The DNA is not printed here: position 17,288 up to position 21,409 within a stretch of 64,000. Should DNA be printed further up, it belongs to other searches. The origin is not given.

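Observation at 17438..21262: Giant (1274 aa) STAND/NACHT-like NTPase with unassigned N- and C-terminal domains: candidate single-protein antiviral sensor-effector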

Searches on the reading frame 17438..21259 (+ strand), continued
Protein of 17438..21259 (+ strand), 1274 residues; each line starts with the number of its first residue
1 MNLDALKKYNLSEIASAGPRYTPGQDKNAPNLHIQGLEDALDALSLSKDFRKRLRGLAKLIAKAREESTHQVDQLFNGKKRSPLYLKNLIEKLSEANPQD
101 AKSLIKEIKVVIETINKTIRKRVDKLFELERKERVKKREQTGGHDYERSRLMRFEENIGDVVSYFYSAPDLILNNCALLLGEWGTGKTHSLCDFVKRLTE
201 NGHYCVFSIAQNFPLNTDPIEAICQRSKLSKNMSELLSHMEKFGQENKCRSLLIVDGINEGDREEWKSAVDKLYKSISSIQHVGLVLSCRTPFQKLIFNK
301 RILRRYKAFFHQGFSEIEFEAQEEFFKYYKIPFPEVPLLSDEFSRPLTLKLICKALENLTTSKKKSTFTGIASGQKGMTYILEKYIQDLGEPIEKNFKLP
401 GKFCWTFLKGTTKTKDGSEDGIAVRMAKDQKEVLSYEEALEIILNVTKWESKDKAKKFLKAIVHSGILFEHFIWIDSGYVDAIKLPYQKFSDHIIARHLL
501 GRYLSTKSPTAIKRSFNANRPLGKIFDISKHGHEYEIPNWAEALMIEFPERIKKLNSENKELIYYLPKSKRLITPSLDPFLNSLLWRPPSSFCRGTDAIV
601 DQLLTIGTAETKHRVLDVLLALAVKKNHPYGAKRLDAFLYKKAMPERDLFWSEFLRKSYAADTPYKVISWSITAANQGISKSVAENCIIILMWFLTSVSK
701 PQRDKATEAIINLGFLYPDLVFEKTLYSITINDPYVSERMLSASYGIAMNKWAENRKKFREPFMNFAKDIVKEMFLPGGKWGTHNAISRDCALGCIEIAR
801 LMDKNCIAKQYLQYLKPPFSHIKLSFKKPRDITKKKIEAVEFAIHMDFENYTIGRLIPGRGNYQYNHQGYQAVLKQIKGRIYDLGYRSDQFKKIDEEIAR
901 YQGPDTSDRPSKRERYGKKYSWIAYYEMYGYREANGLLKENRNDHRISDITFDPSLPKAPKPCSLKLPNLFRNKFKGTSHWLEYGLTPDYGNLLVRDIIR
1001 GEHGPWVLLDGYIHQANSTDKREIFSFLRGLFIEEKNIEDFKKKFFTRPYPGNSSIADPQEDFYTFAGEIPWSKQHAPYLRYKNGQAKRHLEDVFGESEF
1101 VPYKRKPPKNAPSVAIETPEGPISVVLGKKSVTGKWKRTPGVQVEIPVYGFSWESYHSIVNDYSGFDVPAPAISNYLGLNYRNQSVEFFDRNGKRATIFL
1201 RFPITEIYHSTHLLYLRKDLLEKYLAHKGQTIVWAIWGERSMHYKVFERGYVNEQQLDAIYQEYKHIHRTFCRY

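Call 64: search_protein_families(library=pfam, proteins=[L009:7887-9383:-, L009:9383-9829:-, L009:14323-14811:+, L009:15104-16411:+, L009:16439-17092:+, L009:17274-20399:-, L010:8812-9816:+, L010:8244-8882:+, L010:6909-7769:+, L010:697-4182:+], max_evalue=0.001)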
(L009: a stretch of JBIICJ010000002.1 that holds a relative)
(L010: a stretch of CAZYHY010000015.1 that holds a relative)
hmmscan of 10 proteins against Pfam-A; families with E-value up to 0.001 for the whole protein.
L009:7887-9383:- (498 aa): 2 families
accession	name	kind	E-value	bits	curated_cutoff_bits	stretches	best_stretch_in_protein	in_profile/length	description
PF00239.26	Resolvase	-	4.4e-40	137.6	23.3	1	8-160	2-145/145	Resolvase, N terminal domain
PF07508.19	Recombinase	-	3.6e-10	40.4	21.1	1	182-277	3-102/102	Recombinase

L009:9383-9829:- (148 aa): 1 family
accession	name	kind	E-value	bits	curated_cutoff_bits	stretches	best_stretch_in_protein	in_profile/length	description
PF11149.13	DUF2924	-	1.8e-36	125.8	31.2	1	12-142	6-135/135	Protein of unknown function (DUF2924)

L009:14323-14811:+ (163 aa): 0 families

L009:15104-16411:+ (436 aa): 3 families
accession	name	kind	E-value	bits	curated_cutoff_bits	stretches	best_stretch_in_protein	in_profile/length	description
PF01555.25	N6_N4_Mtase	-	3.8e-31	109.2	26.7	1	206-415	2-219/221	DNA methylase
PF02195.25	ParB_N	-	3.8e-05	24.1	26.3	1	21-98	4-85/95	ParB N-terminal domain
PF03602.21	Cons_hypoth95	-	0.00037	20.7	24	0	377-423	41-88/182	Conserved hypothetical protein 95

L009:16439-17092:+ (218 aa): 1 family
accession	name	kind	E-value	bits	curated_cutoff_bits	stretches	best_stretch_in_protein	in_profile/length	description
PF18932.5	DUF5681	-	4.4e-25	88.5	27.5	1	14-89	1-71/77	Family of unknown function (DUF5681)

L009:17274-20399:- (1041 aa): 7 families
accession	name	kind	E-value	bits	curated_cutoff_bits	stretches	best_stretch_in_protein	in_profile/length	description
PF12008.13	EcoR124_C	-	7.5e-68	229.4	23.1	1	731-1034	1-260/260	Type I restriction and modification enzyme - subunit R C terminal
PF22679.2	T1R_D3-like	-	3.6e-60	203.4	27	1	546-710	2-158/158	Type I restriction enzyme subunit R domain 3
PF18766.7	SWI2_SNF2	-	7e-54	183.2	26.7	1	283-495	1-197/221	SWI2/SNF2 ATPase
PF04313.20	HSDR_N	-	3e-48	164.7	25.1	1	37-228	1-198/198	Type I restriction enzyme R protein N terminus (HSDR_N)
PF04851.21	ResIII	-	1.3e-41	142.7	22.5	1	279-447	3-163/164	Type III restriction enzyme, res subunit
PF00270.35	DEAD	-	6.7e-09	36.1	26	1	315-444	21-158/167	DEAD/DEAH box helicase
PF13588.12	HSDR_N_2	-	2e-06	28.3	25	1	130-227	12-101/110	Type I restriction enzyme R protein N terminus (HSDR_N)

L010:8812-9816:+ (335 aa): 1 family
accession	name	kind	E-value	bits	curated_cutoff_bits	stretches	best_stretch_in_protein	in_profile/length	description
PF08843.17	AbiEii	-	7.3e-29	101.8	22.5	1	64-326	8-237/238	Nucleotidyl transferase AbiEii toxin, Type IV TA system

L010:8244-8882:+ (213 aa): 1 family
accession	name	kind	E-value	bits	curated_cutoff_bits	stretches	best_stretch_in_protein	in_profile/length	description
PF19570.5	DUF6088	-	0.00012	22.3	25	1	40-135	26-123/172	Family of unknown function (DUF6088)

L010:6909-7769:+ (287 aa): 0 families

L010:697-4182:+ (1162 aa): 10 families
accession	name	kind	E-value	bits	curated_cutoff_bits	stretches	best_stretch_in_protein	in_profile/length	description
PF12796.13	Ank_2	-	4e-76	252.1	27.3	6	929-997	24-90/90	Ankyrin repeats (3 copies)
PF00023.36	Ank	-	1.7e-62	204.2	21.1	4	934-965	2-33/33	Ankyrin repeat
PF13637.12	Ank_4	-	3.4e-54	180.1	22.7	7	1037-1086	1-50/50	Ankyrin repeats (many copies)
PF13606.12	Ank_3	-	2.3e-40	131.8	22.3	2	934-961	2-29/30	Ankyrin repeat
PF13857.12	Ank_5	-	1.7e-29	102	27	3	1094-1137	11-54/56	Ankyrin repeats (many copies)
PF24883.2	NPHP3_N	-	4.7e-13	50.1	24.8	1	193-346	13-163/164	Nephrocystin 3, N-terminal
PF13191.12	AAA_16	-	3.5e-09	37.8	32.6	1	395-445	1-52/167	AAA ATPase domain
PF24521.3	Ank_KRIT1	-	5.7e-08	33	80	0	1006-1090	24-109/149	KRIT1 ankyrin-repeats domain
PF20720.3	nSTAND3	-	2.2e-05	24.6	27.2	0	418-479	18-78/155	Novel STAND NTPase 3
PF01637.24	ATPase_2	-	7.7e-05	23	33.2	0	398-451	3-54/225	ATPase domain predominantly from Archaea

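Call 69: search_protein_families(library=padloc, proteins=[P0029], max_evalue=0.001)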
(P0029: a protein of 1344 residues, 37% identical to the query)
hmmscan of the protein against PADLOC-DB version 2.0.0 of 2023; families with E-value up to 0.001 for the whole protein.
P0029 (1344 aa): 8 families
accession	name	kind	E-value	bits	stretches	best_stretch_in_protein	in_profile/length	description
PDLC02164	Avs2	-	5.2e-174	579.3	3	6-878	176-1001/1504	-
PDLC02162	Avs2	-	2.3e-116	388.3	2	10-949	177-1060/1379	-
PDLC02165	Avs2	-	1.7e-96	322.3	2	43-859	74-855/1375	-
PDLC02163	Avs2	-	4.2e-92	307.7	2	86-854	318-1048/1576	-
PDLC02161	Avs2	-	3.4e-84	281.5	2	112-840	271-957/1499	-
PDLC02166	Avs2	-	8.4e-56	187.2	1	170-816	318-916/1498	-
PDLC02350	AbiO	-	7e-05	19.8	1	143-223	151-227/468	AbiO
PDLC02372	Nhi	-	0.00088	16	0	141-224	153-234/470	-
